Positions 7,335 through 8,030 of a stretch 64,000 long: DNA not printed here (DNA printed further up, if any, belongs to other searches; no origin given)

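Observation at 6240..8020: Three tandem small-ORF cassettes whose non-coding scaffold is better conserved than their proteins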

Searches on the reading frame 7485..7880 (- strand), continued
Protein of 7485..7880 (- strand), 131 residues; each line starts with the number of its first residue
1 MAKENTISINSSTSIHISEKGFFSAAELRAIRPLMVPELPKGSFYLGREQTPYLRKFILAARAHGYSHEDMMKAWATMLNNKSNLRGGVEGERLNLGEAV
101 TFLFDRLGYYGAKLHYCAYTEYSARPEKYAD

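Call 50: fold_search(model_id=the predicted structure, library=viral)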
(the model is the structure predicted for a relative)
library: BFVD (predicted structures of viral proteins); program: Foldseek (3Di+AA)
matches with E <= 10: 25; with E <= 0.001: 0
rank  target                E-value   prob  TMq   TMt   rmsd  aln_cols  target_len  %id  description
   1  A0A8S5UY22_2          9.8e-01  0.13  0.18  0.08  24.4       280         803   11  Tail tape measure [Siphoviridae sp. ctjKY6]
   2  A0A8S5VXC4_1          3.2e+00  0.02  0.10  0.05  22.9       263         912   12  (no name in the UniProt tables at hand)
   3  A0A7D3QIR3            3.6e+00  0.05  0.10  0.04  20.3       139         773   13  Nonstructural protein [Parvoviridae sp.]
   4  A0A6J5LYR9            3.8e+00  0.02  0.13  0.06  20.4       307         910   14  LT_GEWL domain containing protein [uncultured Caudovirales phage]
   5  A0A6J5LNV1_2          4.6e+00  0.02  0.13  0.04  22.7       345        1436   10  N-acetyltransferase domain-containing protein [uncultured Caudovirales phage]
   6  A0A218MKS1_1          4.8e+00  0.03  0.14  0.03  27.1       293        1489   13  Uncharacterized protein [uncultured virus]
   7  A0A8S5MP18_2          5.8e+00  0.03  0.15  0.07  17.4       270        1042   10  PolyVal ADP-ribosyltransferase [Siphoviridae sp. ctLR131]
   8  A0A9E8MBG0            6.1e+00  0.03  0.14  0.17  17.7       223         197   13  (no name in the UniProt tables at hand)
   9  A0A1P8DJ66            6.4e+00  0.04  0.17  0.05  19.8       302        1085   10  (no name in the UniProt tables at hand)
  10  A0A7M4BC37            7.0e+00  0.04  0.13  0.13  16.8       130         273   12  NS2 [uncultured densovirus]
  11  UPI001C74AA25         7.0e+00  0.02  0.14  0.13  22.7       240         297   11  (no name look-up for this kind of identifier)
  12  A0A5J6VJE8            7.0e+00  0.02  0.15  0.07  18.6       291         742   11  DEAD/DEAH box helicase [Megaviridae environmental sample]
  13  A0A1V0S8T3            7.3e+00  0.13  0.13  0.34  15.1       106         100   17  Uncharacterized protein [Catovirus CTV1]
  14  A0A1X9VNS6            7.3e+00  0.02  0.15  0.15  28.3       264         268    9  Uncharacterized protein (Fragment) [Mimivirus AB-566-O17]
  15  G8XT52                7.3e+00  0.02  0.13  0.14  22.9       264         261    9  Membrane protein S26 [Saimiriine betaherpesvirus 4]
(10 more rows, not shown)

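Call 60: search_protein_families(library=pfam, proteins=[L006:11159-11587:+, L007:3985-4476:+, L006:12454-12972:+, L006:10840-11130:+], max_evalue=0.1)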
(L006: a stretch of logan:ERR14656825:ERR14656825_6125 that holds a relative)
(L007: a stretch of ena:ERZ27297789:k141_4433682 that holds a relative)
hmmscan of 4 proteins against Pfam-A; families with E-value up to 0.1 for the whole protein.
L006:11159-11587:+ (142 aa): 0 families

L007:3985-4476:+ (163 aa): 0 families

L006:12454-12972:+ (172 aa): 1 family
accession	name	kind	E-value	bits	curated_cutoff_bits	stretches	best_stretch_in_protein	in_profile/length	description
PF16043.11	DUF4795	-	0.036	13.9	34.8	1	89-165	15-91/208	Domain of unknown function (DUF4795)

L006:10840-11130:+ (96 aa): 0 families

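Call 64: find_related_loci(query=A6, collection=viral_contigs, flank=8000)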
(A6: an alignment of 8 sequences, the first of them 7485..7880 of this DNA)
Query A6 (131 aa) in viral_contigs; peptide patterns used: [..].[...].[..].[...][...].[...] (x = any residue, [..] = any of these).
17 stretches matched a pattern, but none encodes a relative of the query by tblastn (E <= 1e-3).

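Call 66: search_protein_families(library=pfam, alignment_id=A5, max_evalue=1)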
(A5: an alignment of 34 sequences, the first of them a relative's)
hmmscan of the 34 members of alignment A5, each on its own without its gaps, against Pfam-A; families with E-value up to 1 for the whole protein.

A. member 1, P0039 (276 aa): 1 family
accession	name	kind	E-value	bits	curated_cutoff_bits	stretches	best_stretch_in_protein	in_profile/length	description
PF04325.18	DUF465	-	0.075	13.5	25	0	104-124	26-46/48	Protein of unknown function (DUF465)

B. families by the number of members that match (of 34 scanned): 23 families
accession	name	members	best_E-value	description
PF20543.3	CowN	2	0.027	N2-fixation sustaining protein CowN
PF13133.11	DUF3949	2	0.048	Protein of unknown function (DUF3949)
PF03278.18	IpaB_EvcA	1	0.0054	IpaB/EvcA family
PF03979.19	Sigma70_r1_1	1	0.015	Sigma-70 factor, region 1.1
PF05729.18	NACHT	1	0.016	NACHT domain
PF17457.7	DUF5420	1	0.017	Family of unknown function (DUF5420)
PF17267.7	DUF5333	1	0.023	Family of unknown function (DUF5333)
PF25025.1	EF-Ts_N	1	0.03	Elongation factor Ts, mitochondrial, N-terminal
PF07900.17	DUF1670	1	0.049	Protein of unknown function (DUF1670)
PF08349.16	DUF1722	1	0.055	Protein of unknown function (DUF1722)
PF08671.16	SinI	1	0.063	Anti-repressor SinI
PF04325.18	DUF465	1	0.075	Protein of unknown function (DUF465)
PF15570.11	Imm43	1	0.081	Immunity protein 43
PF21235.4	UBA_ARI1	1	0.089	E3 ubiquitin-protein ligase ARIH1, UBA-like domain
PF25062.1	ARM_TT21_N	1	0.11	Tetratricopeptide repeat protein 21 N-terminal ARM repeat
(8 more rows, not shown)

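Call 72: find_homologous_proteins(query=A7, max_evalue=0.001)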
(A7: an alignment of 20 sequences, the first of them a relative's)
Query A7 (20 sequences) (108 aa, profile of the alignment): 14 proteins with E <= 0.001 among 2000 candidates.
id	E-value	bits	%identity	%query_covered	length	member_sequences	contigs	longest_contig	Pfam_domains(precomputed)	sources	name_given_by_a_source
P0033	3.5e-34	135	100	100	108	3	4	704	-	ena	-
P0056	7.4e-34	134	88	100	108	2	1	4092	-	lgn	-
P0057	9.9e-33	131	82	100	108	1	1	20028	-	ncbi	-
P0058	3.9e-30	122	81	100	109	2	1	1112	-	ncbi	-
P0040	2.5e-29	120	28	92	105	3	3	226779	-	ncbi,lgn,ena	-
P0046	4.6e-29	119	31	83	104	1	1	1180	-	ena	-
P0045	5.9e-26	109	25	95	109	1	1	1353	-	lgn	-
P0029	3.3e-24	103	26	91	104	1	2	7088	-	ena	-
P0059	6.3e-24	102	24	95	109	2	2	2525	-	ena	-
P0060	2.1e-23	101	32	85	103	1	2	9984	-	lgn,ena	-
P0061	1.1e-21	95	26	97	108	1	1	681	-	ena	-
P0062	1.3e-21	95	24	66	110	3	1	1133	-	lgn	-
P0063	5.7e-21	93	25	94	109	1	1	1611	-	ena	-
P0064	6.7e-17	80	27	87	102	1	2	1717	-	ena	-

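Call 73: find_encoding_contigs(protein=P0040, flank=10000, max_places=3)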
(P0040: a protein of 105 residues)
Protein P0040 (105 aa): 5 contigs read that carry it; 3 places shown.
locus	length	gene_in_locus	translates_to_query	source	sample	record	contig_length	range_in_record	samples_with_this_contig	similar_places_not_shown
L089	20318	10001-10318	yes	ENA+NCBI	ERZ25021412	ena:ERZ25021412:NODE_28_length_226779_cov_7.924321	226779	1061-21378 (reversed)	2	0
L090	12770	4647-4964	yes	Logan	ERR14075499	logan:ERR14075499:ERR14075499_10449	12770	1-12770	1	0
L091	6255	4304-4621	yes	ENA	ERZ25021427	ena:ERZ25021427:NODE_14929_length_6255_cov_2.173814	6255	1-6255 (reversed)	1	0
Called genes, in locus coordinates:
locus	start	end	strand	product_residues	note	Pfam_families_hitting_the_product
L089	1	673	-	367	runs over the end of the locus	PF13433:Peripla_BP_5 (weak), PF13458:Peripla_BP_6, PF01094:ANF_receptor (weak)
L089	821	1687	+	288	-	PF24827:AstE_AspA_cat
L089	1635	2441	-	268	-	-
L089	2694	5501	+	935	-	PF00005:ABC_tran (faint), PF02463:SMC_N (faint), PF03193:RsgA_GTPase (faint), PF13191:AAA_16 (faint), PF13304:AAA_21 (faint), PF13476:AAA_23 (faint), PF17760:UvrA_inter, PF17755:UvrA_DNA-bind, +2 more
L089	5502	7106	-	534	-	-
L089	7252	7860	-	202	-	-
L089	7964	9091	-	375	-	PF01663:Phosphodiest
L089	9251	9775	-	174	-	-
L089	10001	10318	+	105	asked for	-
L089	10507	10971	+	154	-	-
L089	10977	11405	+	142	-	-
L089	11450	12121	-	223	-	-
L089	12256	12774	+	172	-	-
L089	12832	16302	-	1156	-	PF17757:UvrB_inter, PF21132:MFD_D3 (weak), PF02559:CarD_TRCF_RID, PF00270:DEAD, PF04851:ResIII, PF00271:Helicase_C, PF03461:TRCF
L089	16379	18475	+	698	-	PF17191:RecG_wedge, PF01336:tRNA_anti-codon (weak), PF00270:DEAD, PF04851:ResIII, PF00271:Helicase_C, PF19833:RecG_dom3_C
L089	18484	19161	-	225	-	PF02698:DUF218 (weak)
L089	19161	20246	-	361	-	PF04055:Radical_SAM, PF13186:SPASM (weak)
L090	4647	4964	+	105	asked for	-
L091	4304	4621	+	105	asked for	-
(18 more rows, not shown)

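Call 74: find_encoding_contigs(protein=P0057, flank=10000, max_places=3)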
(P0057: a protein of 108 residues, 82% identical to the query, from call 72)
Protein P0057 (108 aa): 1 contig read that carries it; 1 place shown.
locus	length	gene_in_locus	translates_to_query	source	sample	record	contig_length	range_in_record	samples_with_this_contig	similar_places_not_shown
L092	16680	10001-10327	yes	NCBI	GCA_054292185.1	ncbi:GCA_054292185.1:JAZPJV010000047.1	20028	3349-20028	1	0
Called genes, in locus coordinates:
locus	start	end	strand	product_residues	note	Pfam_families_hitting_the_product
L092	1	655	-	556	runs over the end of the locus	PF00959:Phage_lysozyme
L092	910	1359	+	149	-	PF22817:ApeP-like (weak), PF07977:FabA, PF22818:ApeI-like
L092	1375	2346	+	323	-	PF03255:ACCA, PF01039:Carboxyl_trans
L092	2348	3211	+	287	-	PF17848:Zn_ribbon_ACC, PF01039:Carboxyl_trans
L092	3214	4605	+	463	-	PF03060:NMO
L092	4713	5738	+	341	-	PF08545:ACP_syn_III, PF08541:ACP_syn_III_C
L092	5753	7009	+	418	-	PF00109:ketoacyl-synt, PF00108:Thiolase_N (faint), PF02801:Ketoacyl-synt_C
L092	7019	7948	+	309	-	PF00698:Acyl_transf_1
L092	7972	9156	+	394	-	PF14691:Fer4_20, PF02826:2-Hacid_dh_C (faint), PF01262:AlaDh_PNT_C (faint), PF01266:DAO (weak), PF07992:Pyr_redox_2, PF13450:NAD_binding_8, PF13738:Pyr_redox_3 (weak), PF00070:Pyr_redox (weak), +1 more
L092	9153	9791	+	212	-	-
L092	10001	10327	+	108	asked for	-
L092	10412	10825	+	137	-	-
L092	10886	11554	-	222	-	PF05099:TerB (weak)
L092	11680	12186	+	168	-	-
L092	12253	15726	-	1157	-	PF17757:UvrB_inter, PF21132:MFD_D3 (weak), PF02559:CarD_TRCF_RID, PF00270:DEAD, PF04851:ResIII, PF00271:Helicase_C, PF03461:TRCF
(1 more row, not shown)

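Call 75: find_encoding_contigs(protein=P0060, flank=10000, max_places=3)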
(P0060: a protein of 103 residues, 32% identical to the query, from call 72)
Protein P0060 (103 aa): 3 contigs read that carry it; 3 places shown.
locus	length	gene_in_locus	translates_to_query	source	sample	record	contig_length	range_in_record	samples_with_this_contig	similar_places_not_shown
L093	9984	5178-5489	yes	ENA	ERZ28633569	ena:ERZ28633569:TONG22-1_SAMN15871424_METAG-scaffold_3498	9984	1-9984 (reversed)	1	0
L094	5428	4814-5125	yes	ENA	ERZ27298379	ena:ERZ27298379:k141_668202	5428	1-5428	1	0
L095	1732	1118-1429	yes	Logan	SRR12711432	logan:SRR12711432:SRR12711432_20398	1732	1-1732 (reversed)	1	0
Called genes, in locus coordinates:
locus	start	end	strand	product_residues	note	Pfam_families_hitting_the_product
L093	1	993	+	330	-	?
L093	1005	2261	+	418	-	PF00109:ketoacyl-synt, PF00108:Thiolase_N (faint), PF02801:Ketoacyl-synt_C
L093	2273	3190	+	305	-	PF00698:Acyl_transf_1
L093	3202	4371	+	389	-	PF14691:Fer4_20, PF01262:AlaDh_PNT_C (faint), PF13241:NAD_binding_7 (faint), PF01266:DAO, PF07992:Pyr_redox_2, PF12831:FAD_oxidored (weak), PF13450:NAD_binding_8, PF13738:Pyr_redox_3 (weak), +3 more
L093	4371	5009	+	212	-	PF13441:Gly-zipper_YMGG, PF13488:Gly-zipper_Omp (weak), PF00691:OmpA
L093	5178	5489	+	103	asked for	-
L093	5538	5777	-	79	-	-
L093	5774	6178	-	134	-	-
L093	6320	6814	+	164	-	-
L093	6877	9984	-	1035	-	?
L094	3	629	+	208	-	?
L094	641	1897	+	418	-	PF00109:ketoacyl-synt, PF00108:Thiolase_N (faint), PF02801:Ketoacyl-synt_C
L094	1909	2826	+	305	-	PF00698:Acyl_transf_1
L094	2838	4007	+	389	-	PF14691:Fer4_20, PF01262:AlaDh_PNT_C (faint), PF13241:NAD_binding_7 (faint), PF01266:DAO, PF07992:Pyr_redox_2, PF12831:FAD_oxidored (weak), PF13450:NAD_binding_8, PF13738:Pyr_redox_3 (weak), +3 more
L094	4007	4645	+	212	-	PF13441:Gly-zipper_YMGG, PF13488:Gly-zipper_Omp (weak), PF00691:OmpA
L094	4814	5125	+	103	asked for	-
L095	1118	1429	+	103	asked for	-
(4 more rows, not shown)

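Call 100: search_protein_families(library=pfam, proteins=[L089:9251-9775:-, L089:7252-7860:-, L089:5502-7106:-], max_evalue=0.1)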
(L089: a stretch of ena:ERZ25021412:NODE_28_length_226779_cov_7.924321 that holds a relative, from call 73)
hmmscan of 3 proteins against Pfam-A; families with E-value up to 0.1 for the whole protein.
L089:9251-9775:- (174 aa): 0 families

L089:7252-7860:- (202 aa): 0 families

L089:5502-7106:- (534 aa): 0 families

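Call 106: search_dna_similar(query=P0039, collection=phages, mode=protein, max_evalue=0.01)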
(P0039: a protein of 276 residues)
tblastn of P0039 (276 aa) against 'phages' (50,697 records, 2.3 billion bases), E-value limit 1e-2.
No match.

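Call 107: search_dna_similar(query=P0039, collection=plasmids, mode=protein, max_evalue=0.01)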
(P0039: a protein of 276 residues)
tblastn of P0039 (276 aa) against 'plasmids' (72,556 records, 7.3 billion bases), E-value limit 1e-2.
No match.

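Call 108: find_encoding_contigs(protein=P0056, flank=10000, max_places=3)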
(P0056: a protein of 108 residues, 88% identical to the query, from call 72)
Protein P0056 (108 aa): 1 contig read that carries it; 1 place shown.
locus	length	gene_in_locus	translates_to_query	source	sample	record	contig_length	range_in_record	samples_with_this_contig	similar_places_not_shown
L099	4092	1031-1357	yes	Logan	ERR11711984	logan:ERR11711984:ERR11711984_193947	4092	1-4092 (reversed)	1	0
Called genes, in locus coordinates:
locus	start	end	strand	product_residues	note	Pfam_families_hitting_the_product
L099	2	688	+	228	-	?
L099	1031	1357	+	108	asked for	-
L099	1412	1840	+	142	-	-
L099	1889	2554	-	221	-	-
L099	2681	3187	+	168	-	-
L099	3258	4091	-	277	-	?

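Call 114: search_protein_families(library=padloc, alignment_id=A5, max_evalue=1)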
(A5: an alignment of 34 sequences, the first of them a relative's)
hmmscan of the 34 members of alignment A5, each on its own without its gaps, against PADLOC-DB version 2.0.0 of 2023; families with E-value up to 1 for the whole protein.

A. member 1, P0039 (276 aa): 0 families

B. families by the number of members that match (of 34 scanned): 2 families
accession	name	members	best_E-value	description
PDLC02368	PycC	1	0.0092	-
PDLC04796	PDC-S02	1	0.011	-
